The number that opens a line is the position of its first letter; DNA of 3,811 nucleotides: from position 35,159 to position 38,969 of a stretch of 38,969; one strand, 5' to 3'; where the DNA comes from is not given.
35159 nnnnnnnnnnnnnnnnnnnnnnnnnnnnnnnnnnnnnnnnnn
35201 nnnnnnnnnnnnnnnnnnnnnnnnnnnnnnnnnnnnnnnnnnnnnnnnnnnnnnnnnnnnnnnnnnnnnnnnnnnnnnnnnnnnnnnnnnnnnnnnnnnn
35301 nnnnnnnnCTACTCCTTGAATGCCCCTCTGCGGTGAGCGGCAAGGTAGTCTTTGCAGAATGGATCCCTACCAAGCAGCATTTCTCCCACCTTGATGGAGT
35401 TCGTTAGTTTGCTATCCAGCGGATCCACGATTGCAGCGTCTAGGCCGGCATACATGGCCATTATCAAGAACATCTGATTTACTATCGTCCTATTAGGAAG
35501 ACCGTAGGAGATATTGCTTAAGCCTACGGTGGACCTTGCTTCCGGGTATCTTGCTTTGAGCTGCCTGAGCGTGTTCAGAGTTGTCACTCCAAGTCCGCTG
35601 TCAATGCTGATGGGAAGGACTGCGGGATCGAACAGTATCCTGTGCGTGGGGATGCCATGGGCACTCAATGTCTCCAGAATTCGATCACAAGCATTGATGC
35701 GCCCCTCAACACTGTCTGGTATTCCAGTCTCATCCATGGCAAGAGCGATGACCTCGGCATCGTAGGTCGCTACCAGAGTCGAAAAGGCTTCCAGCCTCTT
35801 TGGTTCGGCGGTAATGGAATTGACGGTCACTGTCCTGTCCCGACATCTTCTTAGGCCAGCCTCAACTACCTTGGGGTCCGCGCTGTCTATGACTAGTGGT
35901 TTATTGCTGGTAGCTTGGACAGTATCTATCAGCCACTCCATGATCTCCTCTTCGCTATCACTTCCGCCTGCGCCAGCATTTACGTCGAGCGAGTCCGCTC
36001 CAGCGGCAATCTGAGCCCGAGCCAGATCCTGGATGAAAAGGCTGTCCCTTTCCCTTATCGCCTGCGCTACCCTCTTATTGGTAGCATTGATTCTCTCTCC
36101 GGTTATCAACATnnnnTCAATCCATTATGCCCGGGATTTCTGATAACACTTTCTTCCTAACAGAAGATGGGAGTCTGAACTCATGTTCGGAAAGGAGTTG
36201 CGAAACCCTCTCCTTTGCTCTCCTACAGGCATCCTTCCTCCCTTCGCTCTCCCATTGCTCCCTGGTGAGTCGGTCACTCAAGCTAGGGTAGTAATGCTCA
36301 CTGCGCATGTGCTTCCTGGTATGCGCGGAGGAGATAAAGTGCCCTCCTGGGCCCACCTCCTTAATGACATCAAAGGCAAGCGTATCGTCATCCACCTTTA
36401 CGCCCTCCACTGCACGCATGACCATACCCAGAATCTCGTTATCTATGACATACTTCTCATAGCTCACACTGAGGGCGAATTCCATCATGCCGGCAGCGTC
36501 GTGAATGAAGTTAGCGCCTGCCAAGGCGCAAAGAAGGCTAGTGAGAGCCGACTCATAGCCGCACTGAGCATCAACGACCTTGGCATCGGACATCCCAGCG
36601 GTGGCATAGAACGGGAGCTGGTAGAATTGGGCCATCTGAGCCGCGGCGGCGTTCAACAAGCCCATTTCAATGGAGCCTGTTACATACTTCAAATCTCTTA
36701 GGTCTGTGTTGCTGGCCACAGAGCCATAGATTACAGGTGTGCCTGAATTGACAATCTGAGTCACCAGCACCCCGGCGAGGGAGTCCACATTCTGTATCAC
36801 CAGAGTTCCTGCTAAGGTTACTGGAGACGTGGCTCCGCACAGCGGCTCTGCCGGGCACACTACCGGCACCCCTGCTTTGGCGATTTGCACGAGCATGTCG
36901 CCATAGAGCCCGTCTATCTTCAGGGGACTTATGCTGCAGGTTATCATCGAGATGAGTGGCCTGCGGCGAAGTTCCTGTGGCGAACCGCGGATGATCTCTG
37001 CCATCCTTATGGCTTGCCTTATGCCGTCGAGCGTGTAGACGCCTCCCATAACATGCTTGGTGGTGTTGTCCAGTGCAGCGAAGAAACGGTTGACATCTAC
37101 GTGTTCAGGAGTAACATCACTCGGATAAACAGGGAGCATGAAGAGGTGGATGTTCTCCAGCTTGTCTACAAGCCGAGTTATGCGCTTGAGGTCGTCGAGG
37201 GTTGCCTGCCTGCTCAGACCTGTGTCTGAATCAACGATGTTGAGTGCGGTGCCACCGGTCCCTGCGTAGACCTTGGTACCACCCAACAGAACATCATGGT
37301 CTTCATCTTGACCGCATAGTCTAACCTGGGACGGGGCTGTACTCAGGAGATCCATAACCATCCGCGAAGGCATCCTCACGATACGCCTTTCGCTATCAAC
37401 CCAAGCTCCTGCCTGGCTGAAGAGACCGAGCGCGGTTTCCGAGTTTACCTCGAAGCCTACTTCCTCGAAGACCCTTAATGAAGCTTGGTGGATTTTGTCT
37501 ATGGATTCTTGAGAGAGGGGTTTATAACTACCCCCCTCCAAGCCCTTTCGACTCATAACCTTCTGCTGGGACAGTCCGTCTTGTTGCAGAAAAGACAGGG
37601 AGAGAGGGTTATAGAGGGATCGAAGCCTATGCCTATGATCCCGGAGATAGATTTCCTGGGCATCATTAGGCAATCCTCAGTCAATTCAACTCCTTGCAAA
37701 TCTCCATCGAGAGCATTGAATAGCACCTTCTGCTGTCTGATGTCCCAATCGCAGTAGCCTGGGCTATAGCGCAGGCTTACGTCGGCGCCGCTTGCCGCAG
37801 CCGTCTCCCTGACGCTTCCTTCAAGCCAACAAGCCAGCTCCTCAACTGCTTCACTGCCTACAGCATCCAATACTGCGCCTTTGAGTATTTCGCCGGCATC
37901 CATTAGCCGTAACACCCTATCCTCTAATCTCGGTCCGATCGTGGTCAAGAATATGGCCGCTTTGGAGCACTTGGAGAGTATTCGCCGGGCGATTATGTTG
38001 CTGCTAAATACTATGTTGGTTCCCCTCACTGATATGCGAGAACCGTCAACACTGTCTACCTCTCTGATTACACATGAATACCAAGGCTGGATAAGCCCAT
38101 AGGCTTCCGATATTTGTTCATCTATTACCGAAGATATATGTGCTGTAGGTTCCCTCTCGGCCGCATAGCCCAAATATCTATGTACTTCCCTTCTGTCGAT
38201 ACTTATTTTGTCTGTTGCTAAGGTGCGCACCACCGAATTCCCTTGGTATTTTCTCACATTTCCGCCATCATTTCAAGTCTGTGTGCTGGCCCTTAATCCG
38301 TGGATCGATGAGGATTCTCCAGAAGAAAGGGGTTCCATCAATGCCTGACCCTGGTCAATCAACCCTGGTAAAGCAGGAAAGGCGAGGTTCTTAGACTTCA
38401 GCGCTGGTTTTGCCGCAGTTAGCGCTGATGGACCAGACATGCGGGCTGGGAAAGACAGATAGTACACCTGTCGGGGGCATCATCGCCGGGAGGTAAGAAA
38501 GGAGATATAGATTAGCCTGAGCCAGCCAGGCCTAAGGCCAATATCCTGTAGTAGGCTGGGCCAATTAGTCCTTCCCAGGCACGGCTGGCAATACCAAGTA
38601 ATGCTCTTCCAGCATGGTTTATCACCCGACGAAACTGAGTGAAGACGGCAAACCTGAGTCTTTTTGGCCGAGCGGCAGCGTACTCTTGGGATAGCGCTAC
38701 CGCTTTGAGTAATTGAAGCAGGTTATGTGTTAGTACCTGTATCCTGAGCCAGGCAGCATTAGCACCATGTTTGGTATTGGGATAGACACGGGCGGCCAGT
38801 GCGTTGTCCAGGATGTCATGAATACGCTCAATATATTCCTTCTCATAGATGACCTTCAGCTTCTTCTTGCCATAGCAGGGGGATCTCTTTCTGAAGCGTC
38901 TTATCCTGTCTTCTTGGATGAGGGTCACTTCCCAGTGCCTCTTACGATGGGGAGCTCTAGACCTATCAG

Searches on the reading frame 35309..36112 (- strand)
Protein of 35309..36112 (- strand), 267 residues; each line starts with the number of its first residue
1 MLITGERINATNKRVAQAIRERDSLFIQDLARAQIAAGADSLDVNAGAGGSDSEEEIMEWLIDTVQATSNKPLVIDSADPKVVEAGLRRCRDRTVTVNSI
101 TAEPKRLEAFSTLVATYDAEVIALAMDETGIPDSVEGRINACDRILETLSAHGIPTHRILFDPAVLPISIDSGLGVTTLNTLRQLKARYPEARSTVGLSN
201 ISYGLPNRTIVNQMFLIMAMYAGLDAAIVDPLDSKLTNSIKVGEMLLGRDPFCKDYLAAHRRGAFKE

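Call 26: search_protein_families(library=pfam, proteins=[window:35309-36112:-], max_evalue=0.01)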
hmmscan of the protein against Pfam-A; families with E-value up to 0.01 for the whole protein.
window:35309-36112:- (267 aa): 3 families
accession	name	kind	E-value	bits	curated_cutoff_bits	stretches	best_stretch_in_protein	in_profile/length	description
PF00809.28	Pterin_bind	-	2.7e-24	86.6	25.5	1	5-230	1-244/244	Pterin binding enzyme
PF03599.22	CdhD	-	2.9e-05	23.4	24.8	1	16-165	45-178/387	CO dehydrogenase/acetyl-CoA synthase delta subunit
PF02007.24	MtrH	-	0.002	17.8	22.8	1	53-178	75-204/299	Tetrahydromethanopterin S-methyltransferase MtrH subunit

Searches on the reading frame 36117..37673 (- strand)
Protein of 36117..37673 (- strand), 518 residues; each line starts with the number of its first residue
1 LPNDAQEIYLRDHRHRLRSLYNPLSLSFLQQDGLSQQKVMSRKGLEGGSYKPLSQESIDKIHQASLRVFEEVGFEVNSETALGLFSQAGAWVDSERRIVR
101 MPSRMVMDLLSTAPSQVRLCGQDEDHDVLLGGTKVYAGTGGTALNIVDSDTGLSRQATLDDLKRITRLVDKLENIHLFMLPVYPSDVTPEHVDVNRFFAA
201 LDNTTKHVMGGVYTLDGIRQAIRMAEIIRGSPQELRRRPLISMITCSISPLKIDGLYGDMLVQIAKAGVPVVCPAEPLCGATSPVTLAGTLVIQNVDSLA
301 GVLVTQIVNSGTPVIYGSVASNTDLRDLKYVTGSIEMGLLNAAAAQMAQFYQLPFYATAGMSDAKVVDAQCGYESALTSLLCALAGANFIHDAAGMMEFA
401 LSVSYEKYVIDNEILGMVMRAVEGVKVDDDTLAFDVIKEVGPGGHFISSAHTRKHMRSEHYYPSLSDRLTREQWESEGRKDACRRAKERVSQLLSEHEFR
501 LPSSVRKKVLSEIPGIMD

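Call 26: search_protein_families(library=pfam, proteins=[window:36117-37673:-], max_evalue=0.01)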
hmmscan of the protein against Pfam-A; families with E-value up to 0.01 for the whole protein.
window:36117-37673:- (518 aa): 1 family
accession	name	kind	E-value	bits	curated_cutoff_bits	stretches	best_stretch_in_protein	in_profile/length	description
PF06253.16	MTTB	-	2.2e-117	392.5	25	1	49-498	30-476/500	Trimethylamine methyltransferase (MTTB)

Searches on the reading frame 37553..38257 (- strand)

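Call 26: search_protein_families(library=pfam, proteins=[window:37553-38257:-], max_evalue=0.01)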
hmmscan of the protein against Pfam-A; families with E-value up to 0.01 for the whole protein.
window:37553-38257:- (234 aa): 1 family
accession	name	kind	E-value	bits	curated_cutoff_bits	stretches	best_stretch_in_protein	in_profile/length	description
PF02965.22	Met_synt_B12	-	2.2e-06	27.8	25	1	161-208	197-246/273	Vitamin B12 dependent methionine synthase, activation domain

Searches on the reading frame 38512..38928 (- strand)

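Call 26: search_protein_families(library=pfam, proteins=[window:38512-38928:-], max_evalue=0.01)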
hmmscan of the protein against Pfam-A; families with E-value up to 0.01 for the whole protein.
window:38512-38928:- (138 aa): 1 family
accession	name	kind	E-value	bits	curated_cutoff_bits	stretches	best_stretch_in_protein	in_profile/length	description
PF13701.12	DDE_Tnp_1_4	-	0.0001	21.2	34.7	1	43-116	342-416/435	Transposase DDE domain group 1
